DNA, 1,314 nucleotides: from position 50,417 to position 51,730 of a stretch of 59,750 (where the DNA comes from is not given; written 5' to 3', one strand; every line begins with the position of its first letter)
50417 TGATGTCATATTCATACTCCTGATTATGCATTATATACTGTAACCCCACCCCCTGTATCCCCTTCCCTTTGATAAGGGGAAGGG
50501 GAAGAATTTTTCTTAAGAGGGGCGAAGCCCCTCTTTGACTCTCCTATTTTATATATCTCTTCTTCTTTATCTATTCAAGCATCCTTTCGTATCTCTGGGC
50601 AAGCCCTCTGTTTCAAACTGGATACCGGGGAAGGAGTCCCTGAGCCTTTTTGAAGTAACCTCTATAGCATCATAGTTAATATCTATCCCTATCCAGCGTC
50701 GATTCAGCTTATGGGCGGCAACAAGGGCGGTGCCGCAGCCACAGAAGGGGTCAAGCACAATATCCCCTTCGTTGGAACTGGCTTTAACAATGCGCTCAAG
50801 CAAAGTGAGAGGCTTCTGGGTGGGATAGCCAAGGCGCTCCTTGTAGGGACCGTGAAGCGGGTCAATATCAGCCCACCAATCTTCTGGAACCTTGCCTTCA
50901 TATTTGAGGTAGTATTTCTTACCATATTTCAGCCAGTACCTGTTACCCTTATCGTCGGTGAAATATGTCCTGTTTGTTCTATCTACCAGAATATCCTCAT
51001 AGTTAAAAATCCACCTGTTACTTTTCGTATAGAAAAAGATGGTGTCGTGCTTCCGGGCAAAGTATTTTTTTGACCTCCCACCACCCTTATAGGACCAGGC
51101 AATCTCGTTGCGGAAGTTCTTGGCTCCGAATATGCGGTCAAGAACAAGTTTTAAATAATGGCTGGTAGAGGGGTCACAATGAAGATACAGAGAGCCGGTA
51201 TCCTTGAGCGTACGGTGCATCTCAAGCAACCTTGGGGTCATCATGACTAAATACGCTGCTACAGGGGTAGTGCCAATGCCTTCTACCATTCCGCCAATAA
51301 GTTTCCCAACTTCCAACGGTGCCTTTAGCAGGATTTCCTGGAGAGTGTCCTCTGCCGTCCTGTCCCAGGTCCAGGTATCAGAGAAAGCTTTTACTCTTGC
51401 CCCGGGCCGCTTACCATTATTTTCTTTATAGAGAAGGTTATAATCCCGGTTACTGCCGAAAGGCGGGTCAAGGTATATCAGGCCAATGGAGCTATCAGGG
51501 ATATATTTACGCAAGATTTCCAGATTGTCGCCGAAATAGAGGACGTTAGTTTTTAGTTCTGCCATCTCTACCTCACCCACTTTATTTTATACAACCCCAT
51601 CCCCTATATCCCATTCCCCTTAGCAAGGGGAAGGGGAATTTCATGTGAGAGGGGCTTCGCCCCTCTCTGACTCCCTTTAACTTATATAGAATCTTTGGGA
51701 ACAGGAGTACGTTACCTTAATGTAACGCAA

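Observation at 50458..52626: proB and proA are pulled apart by a two-gene methyltransferase + HEPN-like cassette framed by repeat copies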

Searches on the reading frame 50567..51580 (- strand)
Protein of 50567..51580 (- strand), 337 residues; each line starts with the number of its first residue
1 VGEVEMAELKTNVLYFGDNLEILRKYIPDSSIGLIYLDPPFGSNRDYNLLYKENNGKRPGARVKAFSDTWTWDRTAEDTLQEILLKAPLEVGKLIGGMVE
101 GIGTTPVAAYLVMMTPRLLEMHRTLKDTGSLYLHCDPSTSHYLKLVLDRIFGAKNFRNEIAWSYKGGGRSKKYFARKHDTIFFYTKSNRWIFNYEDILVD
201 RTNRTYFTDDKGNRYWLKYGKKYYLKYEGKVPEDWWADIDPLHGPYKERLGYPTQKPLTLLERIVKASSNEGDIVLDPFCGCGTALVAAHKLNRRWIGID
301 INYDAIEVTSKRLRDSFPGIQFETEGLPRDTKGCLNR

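Call 5: search_protein_families(library=pfam, proteins=[window:50567-51580:-], max_evalue=0.1)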
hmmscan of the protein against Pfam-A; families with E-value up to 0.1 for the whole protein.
window:50567-51580:- (337 aa): 8 families
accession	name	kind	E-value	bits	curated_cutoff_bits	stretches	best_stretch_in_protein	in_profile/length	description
PF01555.25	N6_N4_Mtase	-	5.1e-46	157.8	26.7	1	34-309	3-219/221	DNA methylase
PF02086.21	MethyltransfD12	-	1.5e-05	25.3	22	1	259-315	7-64/253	D12 class N6 adenine-specific DNA methyltransferase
PF13847.12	Methyltransf_31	-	9.7e-05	22.5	27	1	270-323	2-59/145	Methyltransferase domain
PF13649.12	Methyltransf_25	-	0.0024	19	27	1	275-324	1-52/97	Methyltransferase domain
PF01170.24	UPF0020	-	0.011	15.9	22.3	1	268-296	25-53/197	RMKL-like, methyltransferase domain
PF09445.16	Methyltransf_15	-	0.011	15.8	22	1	274-311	3-40/165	RNA cap guanine-N2 methyltransferase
PF02475.24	TRM5-TYW2_MTfase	-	0.026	14.9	28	1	265-310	30-77/164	TRM5/TYW2 methyltransferase domain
PF06325.19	PrmA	-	0.038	13.9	22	1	254-311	148-202/296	Ribosomal protein L11 methyltransferase (PrmA)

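Call 6: search_protein_families(library=padloc, proteins=[window:50567-51580:-], max_evalue=1)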
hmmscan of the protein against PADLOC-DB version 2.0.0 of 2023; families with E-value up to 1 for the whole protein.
window:50567-51580:- (337 aa): 81 families (the best 25 are shown)
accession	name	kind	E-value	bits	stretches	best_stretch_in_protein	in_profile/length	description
PDLC03339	MTase_II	-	1.4e-64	216.4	2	108-315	58-273/399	Type II methyltransferase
PDLC03300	MTase_II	-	9.4e-59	196.9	2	109-315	85-278/302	Type II methyltransferase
PDLC03299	MTase_II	-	1.7e-50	170.2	2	77-319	31-265/296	Type II methyltransferase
PDLC03354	MTase_II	-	6.6e-50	168.3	3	223-320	298-389/425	Type II methyltransferase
PDLC03371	MTase_II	-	1.6e-42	143.8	2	120-314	80-253/260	Type II methyltransferase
PDLC03633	MTase_III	-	6.5e-42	142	1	108-314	149-354/616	Type III methyltransferase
PDLC03644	MTase_III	-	4.6e-36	122.7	3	105-193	104-193/542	Type III methyltransferase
PDLC03636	MTase_III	-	2.1e-33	113.9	3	110-189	96-176/575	Type III methyltransferase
PDLC03320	MTase_II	-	4.9e-31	106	2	123-314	92-275/289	Type II methyltransferase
PDLC03638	MTase_III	-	8.4e-31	105.1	2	227-313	593-677/816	Type III methyltransferase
PDLC03635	MTase_III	-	1.6e-30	104.5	2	226-316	484-575/708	Type III methyltransferase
PDLC03387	MTase_II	-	2.1e-28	97.3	3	171-317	159-279/289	Type II methyltransferase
PDLC03238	MTase_II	-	1.9e-26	91.1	2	106-313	167-363/428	Type II methyltransferase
PDLC03265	MTase_II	-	5.9e-25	86.4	3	252-316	267-331/333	Type II methyltransferase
PDLC03634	MTase_III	-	7.1e-25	85.9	3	110-211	173-274/621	Type III methyltransferase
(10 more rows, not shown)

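Call 35: search_protein_families(library=ncbifam, proteins=[window:50567-51565:-], max_evalue=0.1)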
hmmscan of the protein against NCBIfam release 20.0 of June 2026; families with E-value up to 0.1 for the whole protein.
window:50567-51565:- (332 aa): 13 families
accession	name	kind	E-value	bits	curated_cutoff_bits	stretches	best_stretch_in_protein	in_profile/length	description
NF008572.0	PRK11524.1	equivalog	1.3e-38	132.8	292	2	72-310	31-258/294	adenine-specific DNA-methyltransferase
NF050803.1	DnaMtaseCcrMCaul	equivalog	3.1e-21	75.7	830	1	246-311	185-250/350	adenine-specific DNA-methyltransferase CcrM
NF010253.0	PRK13699.1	subfamily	9.4e-13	48.4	244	1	227-308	126-205/226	DNA methyltransferase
TIGR01177.1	TIGR01177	hypoth_equivalog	1.9e-05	24.1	316.55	1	264-302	180-218/330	TIGR01177 family methyltransferase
NF011529.0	PRK14968.1-3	equivalog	9.2e-05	22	162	1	248-307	19-75/198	putative methyltransferase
NF047732.1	tRNAMtaseTrm5bMeth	equivalog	0.0016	17.5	500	1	258-307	191-238/337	tRNA (guanine(37)-N1)-methyltransferase Trm5b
NF043040.1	corrin_prot_MT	hypoth_equivalog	0.0019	17.7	180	1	256-310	31-85/216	corrinoid protein-associated methyltransferase CpaM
TIGR00571.1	dam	subfamily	0.018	14.7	114.85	0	6-48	155-197/267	Dam family site-specific DNA-(adenine-N6)-methyltransferase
NF053511.1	tRNA_U34_MnmM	equivalog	0.027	14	135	1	252-310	3-64/183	tRNA 5-(aminomethyl)-2-thiouridylate-methyltransferase MnmM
NF001244.0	PRK00216.1-5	equivalog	0.038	13.3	216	1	261-317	43-104/236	bifunctional demethylmenaquinone methyltransferase/2-methoxy-6-polyprenyl-1,4-benzoquinol methylase UbiE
NF045667.1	MTase_DVU1556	equivalog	0.043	13.3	155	0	257-324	12-80/213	DVU_1556 family methyltransferase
TIGR00479.1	rumA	equivalog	0.078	11.8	183.55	0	265-306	292-333/432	23S rRNA (uracil(1939)-C(5))-methyltransferase RlmD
NF040721.1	Trm14_Arch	equivalog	0.091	11.9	280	0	259-285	183-210/370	tRNA (guanine(6)-N2)-methyltransferase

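Call 36: search_protein_families(library=phrogs, proteins=[window:50567-51565:-], max_evalue=0.1)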
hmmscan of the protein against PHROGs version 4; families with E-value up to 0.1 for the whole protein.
window:50567-51565:- (332 aa): 17 families
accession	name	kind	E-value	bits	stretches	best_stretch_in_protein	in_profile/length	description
phrog_67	-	other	5.3e-65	221.8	1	6-314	123-349/743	DNA methyltransferase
phrog_3008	-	other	2e-20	74.1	1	247-310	150-213/244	DNA methyltransferase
phrog_498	-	other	8.2e-19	68.6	1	115-311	263-423/633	DNA methyltransferase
phrog_18293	-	other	8.9e-14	52.5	1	246-309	45-108/119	methyltransferase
phrog_6952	-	other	3.9e-13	50.7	1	247-310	114-177/181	DNA methyltransferase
phrog_23148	-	unknown function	2.6e-12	48.1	1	247-314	85-152/165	-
phrog_23085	-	unknown function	1.4e-11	45.2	1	240-310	37-107/138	-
phrog_6025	-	other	5.5e-07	30.4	2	7-38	12-42/192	DNA methyltransferase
phrog_16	-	DNA, RNA and nucleotide metabolism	1.1e-06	28.1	1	254-299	855-900/986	DNA helicase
phrog_18146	-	other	1.2e-05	25.4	1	247-298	49-101/452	DNA methyltransferase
phrog_8769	-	other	6.4e-05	23.7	1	266-308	11-53/71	methyltransferase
phrog_12517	-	unknown function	0.00058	20.1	1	263-307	102-146/316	-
phrog_12862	-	unknown function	0.015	16.2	0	8-38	4-33/149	-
phrog_26713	-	other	0.017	16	1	5-41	4-43/74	methyltransferase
phrog_5903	-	unknown function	0.022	16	1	174-200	47-73/108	-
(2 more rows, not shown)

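Call 61: search_solved_structures(query=window:50567-51565:-, max_evalue=0.00001)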
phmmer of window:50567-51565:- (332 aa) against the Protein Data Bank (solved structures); distinct sequences matched with E-value up to 0.00001: 15.
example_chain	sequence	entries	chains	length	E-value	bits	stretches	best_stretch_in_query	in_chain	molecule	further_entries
9c3u_A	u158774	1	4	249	7.9e-25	90.8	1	119-307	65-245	Methyltransferase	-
8urk_A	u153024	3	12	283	1.2e-24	90.2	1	119-307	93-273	Methyltransferase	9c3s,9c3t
1g60_A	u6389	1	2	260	2.7e-23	85.7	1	120-301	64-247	Adenine-specific Methyltransferase MboIIA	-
1nw8_A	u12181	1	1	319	8.6e-17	64.4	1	151-286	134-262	MODIFICATION METHYLASE RSRI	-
1eg2_A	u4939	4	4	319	8.7e-17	64.3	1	151-286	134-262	MODIFICATION METHYLASE RSRI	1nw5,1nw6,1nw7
6pbd_A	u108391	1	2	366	2e-14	56.6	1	245-310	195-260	Modification methylase CcrMI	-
4zcf_A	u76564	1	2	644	7.9e-14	54.6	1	98-191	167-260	Restriction endonuclease EcoP15I, modification subunit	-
2zie_A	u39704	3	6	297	1.3e-11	47.3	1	244-319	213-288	Putative modification methylase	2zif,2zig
5hek_A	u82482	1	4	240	1.4e-11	47.2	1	243-309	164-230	Adenine specific DNA methyltransferase (DpnA)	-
5hfj_A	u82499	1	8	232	1.5e-11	47.1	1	243-308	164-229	Adenine specific DNA methyltransferase (DpnA)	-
6k0w_B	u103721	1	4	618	2.5e-11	46.4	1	6-198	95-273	Adenine specific DNA methyltransferase (Mod)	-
8s9m_A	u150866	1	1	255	3e-10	42.8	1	240-310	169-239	DNA cytosine-N4 methyltransferase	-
8s9n_A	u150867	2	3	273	3.1e-10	42.8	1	240-310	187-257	DNA cytosine-N4 methyltransferase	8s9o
7dsu_A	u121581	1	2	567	4.7e-09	38.9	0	104-216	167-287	Mbo45V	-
1boo_A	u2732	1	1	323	4.1e-06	29.2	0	246-310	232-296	PROTEIN (N-4 CYTOSINE-SPECIFIC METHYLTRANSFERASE PVU II)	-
